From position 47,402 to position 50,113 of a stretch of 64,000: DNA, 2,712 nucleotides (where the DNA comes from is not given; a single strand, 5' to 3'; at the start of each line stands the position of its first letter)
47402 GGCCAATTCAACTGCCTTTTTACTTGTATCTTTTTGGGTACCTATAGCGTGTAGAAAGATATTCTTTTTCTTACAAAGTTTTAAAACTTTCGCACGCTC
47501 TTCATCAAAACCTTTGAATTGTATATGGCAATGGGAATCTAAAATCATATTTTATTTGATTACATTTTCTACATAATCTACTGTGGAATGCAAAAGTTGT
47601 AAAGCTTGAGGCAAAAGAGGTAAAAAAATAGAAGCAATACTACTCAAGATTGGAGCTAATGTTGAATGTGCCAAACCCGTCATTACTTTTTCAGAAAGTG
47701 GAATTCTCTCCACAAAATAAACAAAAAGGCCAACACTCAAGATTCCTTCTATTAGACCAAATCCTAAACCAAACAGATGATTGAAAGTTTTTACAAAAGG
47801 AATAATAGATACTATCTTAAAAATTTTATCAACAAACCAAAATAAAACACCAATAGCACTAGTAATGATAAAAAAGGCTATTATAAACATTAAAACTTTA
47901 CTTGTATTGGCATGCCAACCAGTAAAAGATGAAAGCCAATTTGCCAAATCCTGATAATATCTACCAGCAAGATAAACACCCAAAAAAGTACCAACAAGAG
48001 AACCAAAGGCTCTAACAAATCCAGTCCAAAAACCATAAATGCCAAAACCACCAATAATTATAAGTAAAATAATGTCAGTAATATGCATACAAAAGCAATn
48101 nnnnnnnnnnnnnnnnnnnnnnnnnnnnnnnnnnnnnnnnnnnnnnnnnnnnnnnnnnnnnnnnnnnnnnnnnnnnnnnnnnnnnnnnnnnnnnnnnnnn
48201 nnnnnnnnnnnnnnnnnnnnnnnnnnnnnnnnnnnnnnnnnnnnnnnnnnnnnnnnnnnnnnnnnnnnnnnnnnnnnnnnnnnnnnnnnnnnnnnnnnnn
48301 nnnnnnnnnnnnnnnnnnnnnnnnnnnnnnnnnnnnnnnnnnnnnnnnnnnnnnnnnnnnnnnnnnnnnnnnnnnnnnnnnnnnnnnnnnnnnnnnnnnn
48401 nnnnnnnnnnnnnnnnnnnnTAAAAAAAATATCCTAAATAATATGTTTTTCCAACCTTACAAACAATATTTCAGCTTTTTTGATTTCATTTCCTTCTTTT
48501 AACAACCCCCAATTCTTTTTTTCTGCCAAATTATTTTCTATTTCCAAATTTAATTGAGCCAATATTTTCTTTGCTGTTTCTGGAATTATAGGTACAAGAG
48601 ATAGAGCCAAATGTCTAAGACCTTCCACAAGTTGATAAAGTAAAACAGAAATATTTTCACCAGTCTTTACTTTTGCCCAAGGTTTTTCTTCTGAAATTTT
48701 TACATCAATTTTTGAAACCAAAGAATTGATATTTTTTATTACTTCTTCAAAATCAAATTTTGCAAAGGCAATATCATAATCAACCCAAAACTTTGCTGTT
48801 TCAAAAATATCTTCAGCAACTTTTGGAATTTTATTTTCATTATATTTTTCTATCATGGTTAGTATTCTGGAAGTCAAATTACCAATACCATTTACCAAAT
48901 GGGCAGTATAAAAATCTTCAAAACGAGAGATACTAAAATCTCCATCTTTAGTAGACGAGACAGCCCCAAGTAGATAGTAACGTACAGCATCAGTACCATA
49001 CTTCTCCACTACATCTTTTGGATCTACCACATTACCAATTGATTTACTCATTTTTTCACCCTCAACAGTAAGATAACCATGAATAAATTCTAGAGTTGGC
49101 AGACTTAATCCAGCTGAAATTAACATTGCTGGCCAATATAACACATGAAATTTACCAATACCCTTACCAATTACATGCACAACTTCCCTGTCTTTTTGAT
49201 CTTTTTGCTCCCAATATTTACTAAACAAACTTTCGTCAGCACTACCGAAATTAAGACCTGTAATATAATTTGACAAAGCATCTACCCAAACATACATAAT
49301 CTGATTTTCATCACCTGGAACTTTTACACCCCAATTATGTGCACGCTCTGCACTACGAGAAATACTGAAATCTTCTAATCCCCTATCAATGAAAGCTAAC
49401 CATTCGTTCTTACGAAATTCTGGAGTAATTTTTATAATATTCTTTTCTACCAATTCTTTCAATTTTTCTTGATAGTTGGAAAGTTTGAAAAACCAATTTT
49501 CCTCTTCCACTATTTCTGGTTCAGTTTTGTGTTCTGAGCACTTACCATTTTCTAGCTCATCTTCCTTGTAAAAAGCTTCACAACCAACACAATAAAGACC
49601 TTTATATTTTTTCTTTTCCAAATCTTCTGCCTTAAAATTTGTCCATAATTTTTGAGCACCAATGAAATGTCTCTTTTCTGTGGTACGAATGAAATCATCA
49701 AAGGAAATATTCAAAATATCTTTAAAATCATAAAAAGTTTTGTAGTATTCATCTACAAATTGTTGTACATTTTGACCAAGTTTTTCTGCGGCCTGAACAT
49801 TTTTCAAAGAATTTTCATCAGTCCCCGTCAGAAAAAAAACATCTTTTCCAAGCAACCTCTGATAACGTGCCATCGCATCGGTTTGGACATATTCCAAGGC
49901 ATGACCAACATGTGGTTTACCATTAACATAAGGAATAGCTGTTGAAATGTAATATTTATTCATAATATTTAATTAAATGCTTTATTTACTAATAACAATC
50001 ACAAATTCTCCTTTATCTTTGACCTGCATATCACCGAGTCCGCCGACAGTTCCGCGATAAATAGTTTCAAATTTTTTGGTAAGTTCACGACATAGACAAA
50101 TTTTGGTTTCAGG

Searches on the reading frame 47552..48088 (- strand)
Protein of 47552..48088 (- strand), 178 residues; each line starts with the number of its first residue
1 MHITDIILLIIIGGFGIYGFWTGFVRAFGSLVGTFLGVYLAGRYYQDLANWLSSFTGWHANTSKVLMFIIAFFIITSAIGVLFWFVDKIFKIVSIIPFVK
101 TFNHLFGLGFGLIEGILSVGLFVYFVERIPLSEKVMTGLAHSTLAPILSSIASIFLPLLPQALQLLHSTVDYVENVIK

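Call 65: search_protein_families(library=ncbifam, proteins=[window:47552-48088:-])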
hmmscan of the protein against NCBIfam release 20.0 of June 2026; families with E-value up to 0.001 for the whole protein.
window:47552-48088:- (178 aa): 2 families
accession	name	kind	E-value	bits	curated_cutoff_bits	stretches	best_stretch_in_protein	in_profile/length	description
NF008100.0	PRK10845.1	equivalog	2e-06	28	264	1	4-161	4-154/162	colicin V production protein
NF033740.0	MarP_fam_protase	equivalog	0.00018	20.7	250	1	5-81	2-75/390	MarP family serine protease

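Call 67: find_homologous_proteins(query=window:47552-48088:-, max_evalue=1e-15)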
Query window:47552-48088:- (178 aa): 65 proteins with E <= 1e-15 among 305 candidates.
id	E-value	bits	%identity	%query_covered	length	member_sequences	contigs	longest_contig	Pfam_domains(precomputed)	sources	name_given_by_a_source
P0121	3.8e-107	374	100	100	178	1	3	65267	PF02674.23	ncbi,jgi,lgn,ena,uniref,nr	ncbi:MAG: hypothetical protein COY69_01765 [Candidatus Magasanikbacteria bacterium CG_4_10_14_0_8_um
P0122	4.1e-98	345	92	100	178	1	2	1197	PF02674.23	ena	-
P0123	1.5e-96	340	89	100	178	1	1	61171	PF02674.23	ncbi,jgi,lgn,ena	ncbi:MAG: CvpA family protein [Candidatus Magasanikbacteria bacterium]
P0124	1.8e-94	333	85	100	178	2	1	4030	PF02674.23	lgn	-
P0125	3.2e-94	332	87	100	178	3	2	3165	PF02674.23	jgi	-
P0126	2.5e-91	323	83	100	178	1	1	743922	PF02674.23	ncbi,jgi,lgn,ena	ncbi:MAG: CvpA family protein [Candidatus Magasanikbacteria bacterium]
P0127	5.8e-91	322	83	100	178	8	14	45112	PF02674.23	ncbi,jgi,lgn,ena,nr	ncbi:TPA: hypothetical protein DCQ85_02515 [Candidatus Magasanikbacteria bacterium]|nr:MAG: hypothet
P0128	4.6e-87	309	80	100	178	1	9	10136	PF02674.23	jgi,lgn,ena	-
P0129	1.4e-85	304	80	91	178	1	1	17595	PF02674.23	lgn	-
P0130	5.0e-61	224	56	93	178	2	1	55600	PF02674.23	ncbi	-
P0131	3.0e-59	218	55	99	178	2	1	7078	PF02674.23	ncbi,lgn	-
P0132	8.1e-59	217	53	89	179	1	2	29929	PF02674.23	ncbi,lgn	-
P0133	6.6e-57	211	56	99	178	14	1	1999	PF02674.23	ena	-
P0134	1.7e-56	209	53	99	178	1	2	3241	PF02674.23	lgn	-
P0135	1.4e-55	206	56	87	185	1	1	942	PF02674.23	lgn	-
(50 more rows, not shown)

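Call 68: find_encoding_contigs(protein=P0123, flank=1000, max_places=1)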
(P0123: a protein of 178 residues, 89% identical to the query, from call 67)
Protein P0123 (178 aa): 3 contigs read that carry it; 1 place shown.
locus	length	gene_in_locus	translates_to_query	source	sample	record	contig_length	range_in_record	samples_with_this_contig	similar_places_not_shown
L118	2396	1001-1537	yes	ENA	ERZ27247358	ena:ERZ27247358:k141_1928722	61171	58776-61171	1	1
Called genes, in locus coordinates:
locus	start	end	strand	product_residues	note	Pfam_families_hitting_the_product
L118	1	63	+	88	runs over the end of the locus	-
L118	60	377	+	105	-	-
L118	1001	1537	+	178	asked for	PF02674:Colicin_V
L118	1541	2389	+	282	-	PF01026:TatD_DNase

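Call 69: find_encoding_contigs(protein=P0126, flank=1000, max_places=1)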
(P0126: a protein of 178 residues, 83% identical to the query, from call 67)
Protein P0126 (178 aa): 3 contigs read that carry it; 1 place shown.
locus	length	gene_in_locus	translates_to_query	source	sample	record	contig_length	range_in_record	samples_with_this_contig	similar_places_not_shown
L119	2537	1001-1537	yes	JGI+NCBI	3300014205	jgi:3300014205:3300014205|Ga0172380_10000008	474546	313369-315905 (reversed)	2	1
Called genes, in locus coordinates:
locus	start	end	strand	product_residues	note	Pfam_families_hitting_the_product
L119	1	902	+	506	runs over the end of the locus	PF00133:tRNA-synt_1, PF01921:tRNA-synt_1f (faint), PF09334:tRNA-synt_1g, PF00133:tRNA-synt_1, PF01406:tRNA-synt_1e (weak)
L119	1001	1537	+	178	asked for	PF02674:Colicin_V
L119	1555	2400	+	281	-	PF01026:TatD_DNase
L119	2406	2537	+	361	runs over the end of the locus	PF13228:DUF4037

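Call 70: find_encoding_contigs(protein=P0127, flank=1000, max_places=2)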
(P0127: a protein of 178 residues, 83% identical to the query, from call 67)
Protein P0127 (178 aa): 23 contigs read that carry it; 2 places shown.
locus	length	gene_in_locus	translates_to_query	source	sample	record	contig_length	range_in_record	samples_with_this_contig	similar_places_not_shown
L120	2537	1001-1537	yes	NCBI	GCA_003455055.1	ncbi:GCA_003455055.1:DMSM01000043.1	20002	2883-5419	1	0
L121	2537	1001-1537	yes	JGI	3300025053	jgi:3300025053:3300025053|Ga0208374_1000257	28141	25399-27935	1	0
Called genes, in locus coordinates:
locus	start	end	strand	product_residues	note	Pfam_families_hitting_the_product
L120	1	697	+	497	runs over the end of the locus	PF00133:tRNA-synt_1, PF01406:tRNA-synt_1e (faint), PF09334:tRNA-synt_1g, PF00133:tRNA-synt_1 (weak), PF09334:tRNA-synt_1g, PF00133:tRNA-synt_1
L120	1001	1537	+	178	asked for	PF02674:Colicin_V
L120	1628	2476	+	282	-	PF01026:TatD_DNase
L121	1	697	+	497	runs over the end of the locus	PF00133:tRNA-synt_1, PF09334:tRNA-synt_1g, PF00133:tRNA-synt_1 (weak), PF09334:tRNA-synt_1g, PF00133:tRNA-synt_1, PF01406:tRNA-synt_1e (weak)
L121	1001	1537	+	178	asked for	PF02674:Colicin_V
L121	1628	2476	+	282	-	PF01026:TatD_DNase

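Call 71: find_encoding_contigs(protein=P0124, flank=1000, max_places=1)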
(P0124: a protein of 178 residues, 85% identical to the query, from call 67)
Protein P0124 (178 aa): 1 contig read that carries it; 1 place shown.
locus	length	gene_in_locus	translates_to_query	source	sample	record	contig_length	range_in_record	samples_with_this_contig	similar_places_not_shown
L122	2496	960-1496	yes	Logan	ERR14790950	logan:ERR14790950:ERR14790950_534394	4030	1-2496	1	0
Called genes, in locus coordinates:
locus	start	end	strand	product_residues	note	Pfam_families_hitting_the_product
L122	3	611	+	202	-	?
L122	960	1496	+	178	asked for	PF02674:Colicin_V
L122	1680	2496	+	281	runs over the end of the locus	PF01026:TatD_DNase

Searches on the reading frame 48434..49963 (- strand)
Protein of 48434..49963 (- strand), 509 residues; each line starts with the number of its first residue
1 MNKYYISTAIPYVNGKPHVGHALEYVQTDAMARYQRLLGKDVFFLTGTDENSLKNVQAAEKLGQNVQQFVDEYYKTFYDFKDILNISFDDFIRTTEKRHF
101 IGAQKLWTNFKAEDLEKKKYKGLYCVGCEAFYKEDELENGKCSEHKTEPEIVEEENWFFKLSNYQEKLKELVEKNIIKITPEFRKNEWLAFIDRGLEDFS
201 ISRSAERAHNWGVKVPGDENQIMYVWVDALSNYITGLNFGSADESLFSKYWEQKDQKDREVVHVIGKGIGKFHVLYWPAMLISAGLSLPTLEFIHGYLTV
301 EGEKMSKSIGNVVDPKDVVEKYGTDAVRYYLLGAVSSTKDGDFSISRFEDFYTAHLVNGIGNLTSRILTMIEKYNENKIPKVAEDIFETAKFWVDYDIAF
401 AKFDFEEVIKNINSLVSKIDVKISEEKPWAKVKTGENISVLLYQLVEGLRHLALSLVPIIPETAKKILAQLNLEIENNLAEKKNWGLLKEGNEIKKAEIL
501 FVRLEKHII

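Call 65: search_protein_families(library=ncbifam, proteins=[window:48434-49963:-])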
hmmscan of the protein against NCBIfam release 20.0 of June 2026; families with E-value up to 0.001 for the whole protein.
window:48434-49963:- (509 aa): 21 families
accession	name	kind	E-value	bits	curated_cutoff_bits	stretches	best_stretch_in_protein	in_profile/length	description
NF008900.0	PRK12267.1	equivalog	9.8e-156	519.9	598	1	2-506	4-512/648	methionine--tRNA ligase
TIGR00398.1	metG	equivalog_domain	3.1e-135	451.9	336.35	1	5-505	2-530/530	methionine--tRNA ligase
NF001100.0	PRK00133.1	equivalog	2.1e-101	340.5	587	2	120-508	153-535/676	methionine--tRNA ligase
NF008860.0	PRK11893.2-2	equivalog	8.8e-80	269.3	761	3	245-470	320-546/583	methionine--tRNA ligase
TIGR00422.1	valS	equivalog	2.7e-33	115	612.1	3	295-479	516-706/863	valine--tRNA ligase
NF009687.0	PRK13208.1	equivalog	1.5e-30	106.1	738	2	3-63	39-100/801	valine--tRNA ligase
NF004349.1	PRK05729.1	equivalog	1.3e-29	103.1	704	2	294-479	505-690/860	valine--tRNA ligase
NF008957.0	PRK12300.1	subfamily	3.6e-27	94.7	677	2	290-472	612-780/946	leucine--tRNA ligase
NF008859.0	PRK11893.2-1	equivalog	1.9e-26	93.1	553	1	1-427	1-451/498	methionine--tRNA ligase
TIGR00396.1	leuS_bact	equivalog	4.6e-26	91.2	548.4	2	2-173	29-205/843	leucine--tRNA ligase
TIGR00392.1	ileS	equivalog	2.3e-24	85.6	621.4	2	296-476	602-794/861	isoleucine--tRNA ligase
TIGR00395.1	leuS_arch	equivalog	2.6e-22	78.7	648.5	2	293-471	609-776/938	leucine--tRNA ligase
NF000540.1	alt_ValS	exception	2.4e-21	75.4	900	2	4-92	35-128/827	valine--tRNA ligase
NF008863.0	PRK11893.2-5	equivalog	7.6e-19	67.7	551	2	118-477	155-490/531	methionine--tRNA ligase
NF011492.0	PRK14900.1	equivalog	7.6e-17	60.5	1783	1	301-381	529-607/1044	valine--tRNA ligase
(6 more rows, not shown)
